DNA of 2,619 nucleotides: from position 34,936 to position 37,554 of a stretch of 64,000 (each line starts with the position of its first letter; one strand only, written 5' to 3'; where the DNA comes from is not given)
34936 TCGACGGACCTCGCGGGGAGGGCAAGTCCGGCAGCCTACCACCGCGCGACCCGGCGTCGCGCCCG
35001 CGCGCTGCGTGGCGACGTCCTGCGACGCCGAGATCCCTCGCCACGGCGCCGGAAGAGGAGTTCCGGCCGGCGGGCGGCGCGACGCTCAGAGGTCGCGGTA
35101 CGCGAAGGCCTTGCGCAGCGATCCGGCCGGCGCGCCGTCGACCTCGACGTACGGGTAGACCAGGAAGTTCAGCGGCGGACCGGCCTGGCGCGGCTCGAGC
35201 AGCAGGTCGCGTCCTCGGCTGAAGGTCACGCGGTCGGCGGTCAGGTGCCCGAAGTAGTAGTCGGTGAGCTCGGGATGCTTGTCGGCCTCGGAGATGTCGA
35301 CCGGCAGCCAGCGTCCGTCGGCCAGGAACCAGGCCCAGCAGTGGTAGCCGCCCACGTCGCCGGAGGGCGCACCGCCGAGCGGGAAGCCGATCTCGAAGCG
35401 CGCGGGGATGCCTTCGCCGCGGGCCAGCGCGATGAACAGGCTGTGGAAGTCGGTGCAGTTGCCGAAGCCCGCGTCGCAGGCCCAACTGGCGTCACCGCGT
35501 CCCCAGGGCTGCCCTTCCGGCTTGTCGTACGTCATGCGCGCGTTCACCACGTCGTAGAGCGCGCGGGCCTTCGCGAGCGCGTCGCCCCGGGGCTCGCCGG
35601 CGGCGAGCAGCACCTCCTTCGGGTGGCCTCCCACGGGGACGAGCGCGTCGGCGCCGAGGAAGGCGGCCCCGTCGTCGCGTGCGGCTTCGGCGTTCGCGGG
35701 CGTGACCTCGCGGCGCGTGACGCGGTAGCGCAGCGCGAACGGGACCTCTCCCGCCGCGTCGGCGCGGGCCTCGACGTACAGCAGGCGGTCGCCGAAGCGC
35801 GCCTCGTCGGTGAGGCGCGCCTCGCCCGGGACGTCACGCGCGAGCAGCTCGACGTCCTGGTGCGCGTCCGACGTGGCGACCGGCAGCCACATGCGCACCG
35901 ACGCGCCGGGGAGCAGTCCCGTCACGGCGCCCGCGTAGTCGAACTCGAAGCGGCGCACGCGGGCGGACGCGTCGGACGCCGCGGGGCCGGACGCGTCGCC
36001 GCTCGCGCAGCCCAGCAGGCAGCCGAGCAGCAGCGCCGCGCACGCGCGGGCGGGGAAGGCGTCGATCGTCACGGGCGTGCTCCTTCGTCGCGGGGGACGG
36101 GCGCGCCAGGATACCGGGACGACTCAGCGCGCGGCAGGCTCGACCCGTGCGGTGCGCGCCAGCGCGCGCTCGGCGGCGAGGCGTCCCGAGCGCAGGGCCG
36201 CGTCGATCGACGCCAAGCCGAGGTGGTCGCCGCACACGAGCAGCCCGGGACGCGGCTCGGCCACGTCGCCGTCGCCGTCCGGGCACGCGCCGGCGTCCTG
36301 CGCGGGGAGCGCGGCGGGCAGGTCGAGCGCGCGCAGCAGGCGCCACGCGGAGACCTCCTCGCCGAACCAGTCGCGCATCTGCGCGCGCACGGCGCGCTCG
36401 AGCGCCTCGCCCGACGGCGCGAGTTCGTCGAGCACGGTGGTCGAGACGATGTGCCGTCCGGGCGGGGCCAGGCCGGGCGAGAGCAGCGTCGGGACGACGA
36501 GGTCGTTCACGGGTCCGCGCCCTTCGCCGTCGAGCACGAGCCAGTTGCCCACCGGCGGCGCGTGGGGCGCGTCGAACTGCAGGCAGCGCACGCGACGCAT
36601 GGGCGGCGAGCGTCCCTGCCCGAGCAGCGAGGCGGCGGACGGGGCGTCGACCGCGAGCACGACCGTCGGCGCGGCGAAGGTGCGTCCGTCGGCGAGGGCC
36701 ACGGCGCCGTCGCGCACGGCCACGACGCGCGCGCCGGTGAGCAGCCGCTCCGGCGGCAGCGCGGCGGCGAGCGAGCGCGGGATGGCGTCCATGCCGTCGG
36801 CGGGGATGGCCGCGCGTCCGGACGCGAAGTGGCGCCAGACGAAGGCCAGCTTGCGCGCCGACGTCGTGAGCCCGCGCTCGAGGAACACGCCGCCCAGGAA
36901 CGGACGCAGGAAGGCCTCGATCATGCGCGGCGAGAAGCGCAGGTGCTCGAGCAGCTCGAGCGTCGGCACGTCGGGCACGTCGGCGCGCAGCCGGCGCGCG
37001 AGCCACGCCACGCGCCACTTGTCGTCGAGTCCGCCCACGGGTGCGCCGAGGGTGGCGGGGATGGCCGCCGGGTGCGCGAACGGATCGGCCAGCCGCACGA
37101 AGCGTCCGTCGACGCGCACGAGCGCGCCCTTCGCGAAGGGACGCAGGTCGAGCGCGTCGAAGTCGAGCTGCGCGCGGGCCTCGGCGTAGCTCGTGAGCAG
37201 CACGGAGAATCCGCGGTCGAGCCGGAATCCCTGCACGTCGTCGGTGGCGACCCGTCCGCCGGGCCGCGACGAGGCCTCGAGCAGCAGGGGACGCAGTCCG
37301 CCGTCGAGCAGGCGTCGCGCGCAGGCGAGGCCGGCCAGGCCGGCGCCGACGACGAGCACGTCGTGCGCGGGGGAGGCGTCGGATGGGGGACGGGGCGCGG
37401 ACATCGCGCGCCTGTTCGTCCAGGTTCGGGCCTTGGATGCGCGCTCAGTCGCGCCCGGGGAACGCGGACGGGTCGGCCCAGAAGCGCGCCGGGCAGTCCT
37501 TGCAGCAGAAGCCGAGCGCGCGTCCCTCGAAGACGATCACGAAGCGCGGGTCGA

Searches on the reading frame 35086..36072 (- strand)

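Call 79: search_protein_families(library=pfam, proteins=[window:35086-36072:-], max_evalue=0.001)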
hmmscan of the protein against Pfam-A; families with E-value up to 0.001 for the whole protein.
window:35086-36072:- (328 aa): 1 family
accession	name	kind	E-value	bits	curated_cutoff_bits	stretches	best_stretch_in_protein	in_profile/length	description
PF01841.26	Transglut_core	-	2e-21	76.7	23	1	164-259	13-107/108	Transglutaminase-like superfamily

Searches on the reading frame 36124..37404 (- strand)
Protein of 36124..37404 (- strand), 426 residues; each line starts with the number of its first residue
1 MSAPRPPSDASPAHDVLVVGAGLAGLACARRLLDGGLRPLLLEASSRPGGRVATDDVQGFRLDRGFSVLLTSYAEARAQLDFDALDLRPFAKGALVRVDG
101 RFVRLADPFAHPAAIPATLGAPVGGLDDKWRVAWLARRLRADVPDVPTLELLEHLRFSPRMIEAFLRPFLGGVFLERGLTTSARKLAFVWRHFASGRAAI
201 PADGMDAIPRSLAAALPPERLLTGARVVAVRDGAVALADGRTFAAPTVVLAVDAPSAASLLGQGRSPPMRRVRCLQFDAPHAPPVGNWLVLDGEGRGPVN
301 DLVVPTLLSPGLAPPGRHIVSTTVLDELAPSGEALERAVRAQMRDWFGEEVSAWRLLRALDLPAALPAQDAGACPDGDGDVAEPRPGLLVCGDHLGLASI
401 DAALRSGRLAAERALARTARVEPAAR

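Call 79: search_protein_families(library=pfam, proteins=[window:36124-37404:-], max_evalue=0.001)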
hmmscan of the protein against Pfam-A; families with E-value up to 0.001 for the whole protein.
window:36124-37404:- (426 aa): 7 families
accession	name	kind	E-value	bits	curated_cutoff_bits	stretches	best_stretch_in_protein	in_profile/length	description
PF01593.30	Amino_oxidase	-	4.7e-38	132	19.8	1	23-415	1-443/443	Flavin containing amine oxidoreductase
PF13450.12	NAD_binding_8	-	9.2e-14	51.9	21.9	1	18-76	1-61/68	NAD(P)-binding Rossmann-like domain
PF01266.30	DAO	-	1e-08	35.5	27.9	1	15-50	1-37/353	FAD dependent oxidoreductase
PF00890.30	FAD_binding_2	-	2.8e-05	24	20.4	1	15-50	1-36/414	FAD binding domain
PF07992.20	Pyr_redox_2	-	0.00028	20.9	26.1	0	14-51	1-39/291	Pyridine nucleotide-disulphide oxidoreductase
PF01946.23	Thi4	-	0.00098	18.9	26.2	0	14-51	18-56/235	Thi4 family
PF12831.13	FAD_oxidored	-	0.00098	18.9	27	0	15-53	1-39/416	FAD dependent oxidoreductase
